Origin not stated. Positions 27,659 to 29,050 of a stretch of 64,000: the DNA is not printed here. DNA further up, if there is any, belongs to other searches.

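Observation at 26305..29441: Four-gene module next to the integrase: HigB toxin, HigA-ImmA/IrrE fusion, Beta-protein (sce7725-like), and convergent sce7726-like PD-(D/E)xK protein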

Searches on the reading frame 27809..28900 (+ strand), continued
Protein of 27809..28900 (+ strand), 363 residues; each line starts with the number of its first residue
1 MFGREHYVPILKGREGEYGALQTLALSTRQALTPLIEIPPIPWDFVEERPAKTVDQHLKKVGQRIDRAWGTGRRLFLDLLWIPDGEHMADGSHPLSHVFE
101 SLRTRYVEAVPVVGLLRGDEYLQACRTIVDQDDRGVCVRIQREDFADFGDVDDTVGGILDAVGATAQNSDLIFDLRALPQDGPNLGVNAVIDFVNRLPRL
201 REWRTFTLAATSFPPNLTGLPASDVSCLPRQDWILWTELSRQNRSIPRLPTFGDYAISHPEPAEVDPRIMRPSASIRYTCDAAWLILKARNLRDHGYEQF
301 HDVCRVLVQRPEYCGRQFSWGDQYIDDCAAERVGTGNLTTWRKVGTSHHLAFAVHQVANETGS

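Call 74: search_protein_families(library=padloc, proteins=[L025:5983-7077:+, L048:5998-7059:+, L055:3989-5086:+, L071:5001-6038:+, L057:3998-5083:+, L059:3492-4583:+, L029:6001-7095:+, L019:5989-7086:+, L023:6001-7083:+], max_evalue=0.001)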
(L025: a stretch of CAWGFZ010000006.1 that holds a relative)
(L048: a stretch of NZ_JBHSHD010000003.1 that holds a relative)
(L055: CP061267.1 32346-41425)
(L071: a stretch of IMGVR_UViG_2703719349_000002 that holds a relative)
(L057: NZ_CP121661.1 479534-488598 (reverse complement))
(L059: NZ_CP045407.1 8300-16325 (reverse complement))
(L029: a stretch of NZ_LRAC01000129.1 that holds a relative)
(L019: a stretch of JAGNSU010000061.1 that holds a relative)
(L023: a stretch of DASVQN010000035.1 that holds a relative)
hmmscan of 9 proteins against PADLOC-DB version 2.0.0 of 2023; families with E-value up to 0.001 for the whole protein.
L025:5983-7077:+ (364 aa): 4 families
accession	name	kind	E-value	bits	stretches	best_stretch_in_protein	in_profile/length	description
PDLC03984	PD-Lambda-2_C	-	5.5e-63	211.3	1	3-358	1-362/377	-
PDLC03983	PD-Lambda-2_C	-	2.8e-61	205.7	1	3-357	3-351/374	-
PDLC03985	PD-Lambda-2_C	-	1e-12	46.6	1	3-181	1-185/192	-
PDLC02985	beta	-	1.5e-08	31.8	1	7-351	10-334/355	-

L048:5998-7059:+ (353 aa): 3 families
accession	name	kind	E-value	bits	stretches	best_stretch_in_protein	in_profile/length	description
PDLC03983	PD-Lambda-2_C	-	3.3e-48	162.6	1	2-351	7-355/374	-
PDLC03984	PD-Lambda-2_C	-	2.8e-42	143.2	1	2-349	5-363/377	-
PDLC02985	beta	-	6.9e-07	26.3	1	165-346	164-339/355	-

L055:3989-5086:+ (365 aa): 4 families
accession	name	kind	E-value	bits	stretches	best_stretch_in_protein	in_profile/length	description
PDLC03983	PD-Lambda-2_C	-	1.8e-41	140.4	1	4-362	6-354/374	-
PDLC03984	PD-Lambda-2_C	-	1.7e-38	130.7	1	1-358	1-360/377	-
PDLC03985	PD-Lambda-2_C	-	1.4e-05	23.2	1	1-119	1-121/192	-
PDLC02985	beta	-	0.00021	18.2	0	4-40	9-45/355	-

L071:5001-6038:+ (346 aa): 3 families
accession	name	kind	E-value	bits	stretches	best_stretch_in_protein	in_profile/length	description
PDLC03984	PD-Lambda-2_C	-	6.8e-32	109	2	142-343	160-359/377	-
PDLC03983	PD-Lambda-2_C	-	1.3e-24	85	1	133-345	140-351/374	-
PDLC02985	beta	-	4.2e-10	36.9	1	4-339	7-334/355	-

L057:3998-5083:+ (361 aa): 3 families
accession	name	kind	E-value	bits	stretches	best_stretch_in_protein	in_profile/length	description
PDLC03983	PD-Lambda-2_C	-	1e-41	141.2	1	5-356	4-353/374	-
PDLC03984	PD-Lambda-2_C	-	5.6e-31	106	1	6-357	3-364/377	-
PDLC02985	beta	-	2.7e-05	21.1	0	7-39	9-41/355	-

L059:3492-4583:+ (363 aa): 2 families
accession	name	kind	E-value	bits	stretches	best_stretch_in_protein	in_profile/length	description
PDLC03984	PD-Lambda-2_C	-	7.7e-23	79.2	1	3-340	4-361/377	-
PDLC03983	PD-Lambda-2_C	-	4.4e-13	47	1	4-339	7-350/374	-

L029:6001-7095:+ (364 aa): 4 families
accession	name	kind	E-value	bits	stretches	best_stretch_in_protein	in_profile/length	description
PDLC03984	PD-Lambda-2_C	-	2e-65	219.3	1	5-361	3-364/377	-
PDLC03983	PD-Lambda-2_C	-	1.2e-57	193.6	1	5-358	5-351/374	-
PDLC03985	PD-Lambda-2_C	-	9.1e-14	50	1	6-179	4-186/192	-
PDLC02985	beta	-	8.8e-09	32.6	1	156-352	151-334/355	-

L019:5989-7086:+ (365 aa): 4 families
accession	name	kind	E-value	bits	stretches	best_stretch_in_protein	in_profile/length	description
PDLC03984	PD-Lambda-2_C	-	3.6e-56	188.9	1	8-358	3-359/377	-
PDLC03983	PD-Lambda-2_C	-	1.4e-53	180.3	1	9-363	6-354/374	-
PDLC03985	PD-Lambda-2_C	-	2.6e-14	51.7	1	9-177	4-180/192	-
PDLC02985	beta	-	4.6e-11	40.1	1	4-354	4-334/355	-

L023:6001-7083:+ (360 aa): 4 families
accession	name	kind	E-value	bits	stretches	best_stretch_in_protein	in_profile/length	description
PDLC03984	PD-Lambda-2_C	-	1.7e-43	147.1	1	5-356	3-362/377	-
PDLC03983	PD-Lambda-2_C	-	5.1e-43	145.6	1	5-358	5-354/374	-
PDLC02985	beta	-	8.2e-10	36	1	209-349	201-334/355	-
PDLC03985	PD-Lambda-2_C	-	0.00013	20.1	1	6-179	4-185/192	-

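Call 89: find_encoding_contigs(protein=P0022, flank=8000, max_places=1)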
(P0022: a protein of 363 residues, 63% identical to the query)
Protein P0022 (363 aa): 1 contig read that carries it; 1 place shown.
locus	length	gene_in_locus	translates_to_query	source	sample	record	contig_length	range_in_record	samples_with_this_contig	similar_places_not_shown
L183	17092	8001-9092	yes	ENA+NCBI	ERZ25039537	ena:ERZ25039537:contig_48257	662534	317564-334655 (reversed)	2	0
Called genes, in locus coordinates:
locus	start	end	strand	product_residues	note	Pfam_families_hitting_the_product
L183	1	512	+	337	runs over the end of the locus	PF14224:DUF4331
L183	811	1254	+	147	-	-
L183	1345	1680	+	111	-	PF00293:NUDIX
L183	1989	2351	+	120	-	-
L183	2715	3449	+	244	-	-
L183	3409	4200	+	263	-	PF21419:RoxA-like_Cyt-c (weak)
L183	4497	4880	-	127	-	PF02261:Asp_decarbox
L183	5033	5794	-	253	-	-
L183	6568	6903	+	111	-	-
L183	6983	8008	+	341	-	PF01381:HTH_3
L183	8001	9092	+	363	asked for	PF14350:Beta_protein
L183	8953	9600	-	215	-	PF26915:Phage_P4_cII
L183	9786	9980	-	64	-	-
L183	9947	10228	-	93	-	-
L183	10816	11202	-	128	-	PF00903:Glyoxalase (weak), PF18029:Glyoxalase_6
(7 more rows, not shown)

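Call 90: find_encoding_contigs(protein=P0006, flank=8000, max_places=1)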
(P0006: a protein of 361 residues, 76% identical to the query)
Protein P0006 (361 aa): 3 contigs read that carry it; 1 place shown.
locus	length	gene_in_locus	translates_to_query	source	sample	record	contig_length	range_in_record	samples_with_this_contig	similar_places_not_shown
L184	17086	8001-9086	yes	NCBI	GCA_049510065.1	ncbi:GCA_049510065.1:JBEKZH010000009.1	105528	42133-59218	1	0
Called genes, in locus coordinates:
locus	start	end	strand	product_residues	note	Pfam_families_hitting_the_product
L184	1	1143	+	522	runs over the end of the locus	PF01464:SLT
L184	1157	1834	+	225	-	PF01066:CDP-OH_P_transf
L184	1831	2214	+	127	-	PF04138:GtrA_DPMS_TM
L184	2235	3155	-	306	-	PF01545:Cation_efflux, PF16916:ZT_dimer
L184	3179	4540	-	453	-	PF01523:PmbA_TldD_1st, PF19290:PmbA_TldD_2nd, PF19289:PmbA_TldD_3rd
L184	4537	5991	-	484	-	PF19290:PmbA_TldD_2nd (faint), PF01523:PmbA_TldD_1st, PF19289:PmbA_TldD_3rd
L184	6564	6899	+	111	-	-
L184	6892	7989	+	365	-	PF01381:HTH_3, PF13443:HTH_26 (faint), PF10463:Peptidase_U49 (faint), PF06114:Peptidase_M78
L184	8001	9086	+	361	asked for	PF14350:Beta_protein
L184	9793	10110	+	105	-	-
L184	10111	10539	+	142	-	PF11663:Toxin_YhaV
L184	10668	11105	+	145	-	PF00572:Ribosomal_L13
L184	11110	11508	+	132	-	PF00380:Ribosomal_S9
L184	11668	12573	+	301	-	PF00318:Ribosomal_S2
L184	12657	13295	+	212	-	PF00889:EF_TS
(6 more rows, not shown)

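Call 91: find_encoding_contigs(protein=P0044, flank=8000, max_places=1)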
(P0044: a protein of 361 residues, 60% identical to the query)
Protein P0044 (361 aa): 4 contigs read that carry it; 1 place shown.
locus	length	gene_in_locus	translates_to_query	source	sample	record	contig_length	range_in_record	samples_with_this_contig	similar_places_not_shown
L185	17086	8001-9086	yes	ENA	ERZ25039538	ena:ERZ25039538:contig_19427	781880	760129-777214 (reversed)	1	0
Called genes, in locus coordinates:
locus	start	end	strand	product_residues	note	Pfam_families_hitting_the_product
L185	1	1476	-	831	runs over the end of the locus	PF00933:Glyco_hydro_3, PF01915:Glyco_hydro_3_C, PF07691:PA14, PF14310:Fn3-like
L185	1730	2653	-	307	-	PF00582:Usp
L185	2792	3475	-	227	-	PF07883:Cupin_2 (faint)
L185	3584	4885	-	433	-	PF01566:Nramp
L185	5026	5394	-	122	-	-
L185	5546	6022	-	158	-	-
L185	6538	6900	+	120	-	-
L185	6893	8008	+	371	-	PF01381:HTH_3, PF06114:Peptidase_M78 (weak), PF10463:Peptidase_U49 (faint)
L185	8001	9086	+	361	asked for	PF14350:Beta_protein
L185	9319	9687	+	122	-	-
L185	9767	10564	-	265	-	PF01255:Prenyltransf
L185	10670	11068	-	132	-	PF01638:HxlR (weak), PF01022:HTH_5 (faint), PF13601:HTH_34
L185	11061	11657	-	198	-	-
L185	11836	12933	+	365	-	PF13487:HD_5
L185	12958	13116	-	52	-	PF18919:DUF5670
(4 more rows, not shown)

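Call 94: search_protein_families(library=ncbifam, proteins=[window:27809-28900:+], max_evalue=10)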
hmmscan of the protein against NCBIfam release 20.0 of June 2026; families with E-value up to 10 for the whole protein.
window:27809-28900:+ (363 aa): 0 families

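Call 105: search_protein_families(library=padloc, proteins=[L036:4221-4661:+, L026:4228-4677:+, L039:78-374:+, L053:4435-4794:+, L018:4385-5014:+, L036:4685-5980:+, L053:4739-5983:+, L057:2734-4011:+, L059:2201-3523:+], max_evalue=0.01)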
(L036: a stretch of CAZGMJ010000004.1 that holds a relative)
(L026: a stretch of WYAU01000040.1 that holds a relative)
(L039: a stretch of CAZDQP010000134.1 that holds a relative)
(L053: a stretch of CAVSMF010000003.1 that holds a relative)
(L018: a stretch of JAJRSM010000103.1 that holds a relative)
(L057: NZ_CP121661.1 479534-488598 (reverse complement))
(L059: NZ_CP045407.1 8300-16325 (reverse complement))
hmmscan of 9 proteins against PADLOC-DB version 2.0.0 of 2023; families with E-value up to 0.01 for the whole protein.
L036:4221-4661:+ (146 aa): 1 family
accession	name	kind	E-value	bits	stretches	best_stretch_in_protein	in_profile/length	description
PDLC04744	PDC-M63A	-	7.6e-12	43.4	1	14-145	9-149/152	-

L026:4228-4677:+ (149 aa): 1 family
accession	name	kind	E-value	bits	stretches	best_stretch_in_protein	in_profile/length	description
PDLC04744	PDC-M63A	-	1.3e-11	42.7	1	14-146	9-150/152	-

L039:78-374:+ (98 aa): 1 family
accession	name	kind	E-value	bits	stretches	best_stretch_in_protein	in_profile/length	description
PDLC04744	PDC-M63A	-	6.1e-07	27.5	1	10-97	58-149/152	-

L053:4435-4794:+ (119 aa): 4 families
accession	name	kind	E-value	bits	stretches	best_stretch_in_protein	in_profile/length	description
PDLC03981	PD-Lambda-2_A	-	2.5e-39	131.7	1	26-118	1-93/94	-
PDLC03979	PD-Lambda-2_A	-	7.7e-30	101.5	1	26-116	1-91/97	-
PDLC03978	PD-Lambda-2_A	-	1.6e-17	61.6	1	26-107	1-82/87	-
PDLC03980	PD-Lambda-2_A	-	6.9e-11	40.7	1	25-106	2-83/92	-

L018:4385-5014:+ (209 aa): 0 families

L036:4685-5980:+ (431 aa): 17 families
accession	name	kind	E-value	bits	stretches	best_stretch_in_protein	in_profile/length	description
PDLC03982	PD-Lambda-2_B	-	7.8e-94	313.2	1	47-427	34-398/402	-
PDLC03947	RmrA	-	7.3e-13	46.1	2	78-117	10-49/383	-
PDLC03954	RmrA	-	2.5e-11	41.1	2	258-372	149-259/380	-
PDLC03945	RmrA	-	4.8e-11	40.4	2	274-377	166-263/394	-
PDLC03944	RmrA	-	5.1e-10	37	2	320-377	201-255/384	-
PDLC03952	RmrA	-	8.2e-10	36.1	2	80-133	23-75/395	-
PDLC03948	RmrA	-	1.2e-09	35.6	1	251-372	140-258/397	-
PDLC03949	RmrA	-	6.3e-09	33.1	1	82-135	5-57/363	-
PDLC04141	capP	-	1.1e-07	29.6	1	320-392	69-140/242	capP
PDLC03951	RmrA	-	2.8e-07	27.8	1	270-375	157-257/400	-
PDLC03946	RmrA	-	4.4e-06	23.7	1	318-385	190-248/357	-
PDLC03950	RmrA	-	7.4e-06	23.2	1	274-371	155-245/369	-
PDLC03955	RmrA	-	0.00026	18.4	1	76-150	17-89/371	-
PDLC04142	capH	-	0.0004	19.4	1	80-141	7-64/103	capH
PDLC02926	HTH_VI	-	0.00096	17.4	1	84-140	6-61/92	-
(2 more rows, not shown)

L053:4739-5983:+ (414 aa): 14 families
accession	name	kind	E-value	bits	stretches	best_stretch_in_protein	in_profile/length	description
PDLC03982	PD-Lambda-2_B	-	7.8e-139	461.4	1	20-410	1-398/402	-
PDLC04141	capP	-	4e-09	34.3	1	284-371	52-136/242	capP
PDLC03950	RmrA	-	3.7e-06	24.2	1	257-355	156-246/369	-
PDLC03948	RmrA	-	7.3e-06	23.1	1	257-354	165-257/397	-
PDLC03953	RmrA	-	1.1e-05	22.9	0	301-354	209-250/373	-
PDLC03947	RmrA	-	3.9e-05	20.6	1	283-355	191-259/383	-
PDLC03945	RmrA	-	5.1e-05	20.6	1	302-356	210-259/394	-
PDLC03952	RmrA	-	7.7e-05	19.7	1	302-354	222-270/395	-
PDLC03944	RmrA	-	9.3e-05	19.6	1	302-358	201-253/384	-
PDLC03954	RmrA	-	0.00014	18.9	1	300-352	208-256/380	-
PDLC03951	RmrA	-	0.00023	18.3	0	283-354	188-253/400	-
PDLC03956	RmrA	-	0.0019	15.3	0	305-355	211-255/399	-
PDLC03011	peptidase_U41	-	0.0056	14.2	1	301-356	160-203/378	-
PDLC04776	PDC-M69B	-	0.0063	14.2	0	301-352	82-133/272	-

L057:2734-4011:+ (425 aa): 18 families
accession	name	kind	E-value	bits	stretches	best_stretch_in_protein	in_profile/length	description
PDLC03982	PD-Lambda-2_B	-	2.4e-77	258.9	1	151-420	128-399/402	-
PDLC03945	RmrA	-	1.4e-10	38.9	1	267-362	167-256/394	-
PDLC03947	RmrA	-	1.8e-10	38.2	2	264-364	164-259/383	-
PDLC03954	RmrA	-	1e-09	35.9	2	257-360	157-255/380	-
PDLC03949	RmrA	-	1.8e-09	34.9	2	78-132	5-58/363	-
PDLC03952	RmrA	-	2.6e-09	34.4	2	76-127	23-73/395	-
PDLC04141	capP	-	7.7e-09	33.4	1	311-376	69-132/242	capP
PDLC03951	RmrA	-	1.3e-07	28.9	2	78-131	11-63/400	-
PDLC03948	RmrA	-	2.4e-07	28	1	267-364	166-263/397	-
PDLC03944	RmrA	-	4.9e-07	27.2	0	80-128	11-58/384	-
PDLC03955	RmrA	-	0.00016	19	0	72-131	17-75/371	-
PDLC03956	RmrA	-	0.00016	18.9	0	77-133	10-66/399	-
PDLC03946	RmrA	-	0.00034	17.5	1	312-369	193-240/357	-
PDLC02926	HTH_VI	-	0.0004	18.6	1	78-133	4-58/92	-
PDLC03011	peptidase_U41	-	0.00063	17.3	1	310-359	160-198/378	-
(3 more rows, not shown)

L059:2201-3523:+ (440 aa): 18 families
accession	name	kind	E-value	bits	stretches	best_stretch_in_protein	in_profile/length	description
PDLC03982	PD-Lambda-2_B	-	3.7e-69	231.9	1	179-423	155-398/402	-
PDLC03954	RmrA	-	4.5e-15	53.5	2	260-364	156-255/380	-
PDLC03947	RmrA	-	1.9e-14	51.3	1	260-367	156-258/383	-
PDLC04141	capP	-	6.1e-14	50.1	1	267-386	25-138/242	capP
PDLC03952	RmrA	-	1.1e-13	48.9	1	261-366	169-269/395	-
PDLC03945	RmrA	-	2.8e-13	47.8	2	277-376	173-266/394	-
PDLC03949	RmrA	-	3.5e-13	47.2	2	288-381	166-246/363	-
PDLC03951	RmrA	-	1.5e-10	38.6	1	266-368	158-254/400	-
PDLC03948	RmrA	-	4.3e-10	37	1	266-366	161-256/397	-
PDLC03944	RmrA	-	2.3e-09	34.8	1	310-370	197-252/384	-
PDLC03950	RmrA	-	4.8e-08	30.4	1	272-367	158-245/369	-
PDLC03956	RmrA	-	6.6e-08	30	1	265-370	158-257/399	-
PDLC03946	RmrA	-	1.1e-07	28.9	1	286-381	165-248/357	-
PDLC03953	RmrA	-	5.5e-07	27.1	1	308-369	204-252/373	-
PDLC03943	RmrA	-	4.4e-05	20.7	1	297-368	177-236/370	-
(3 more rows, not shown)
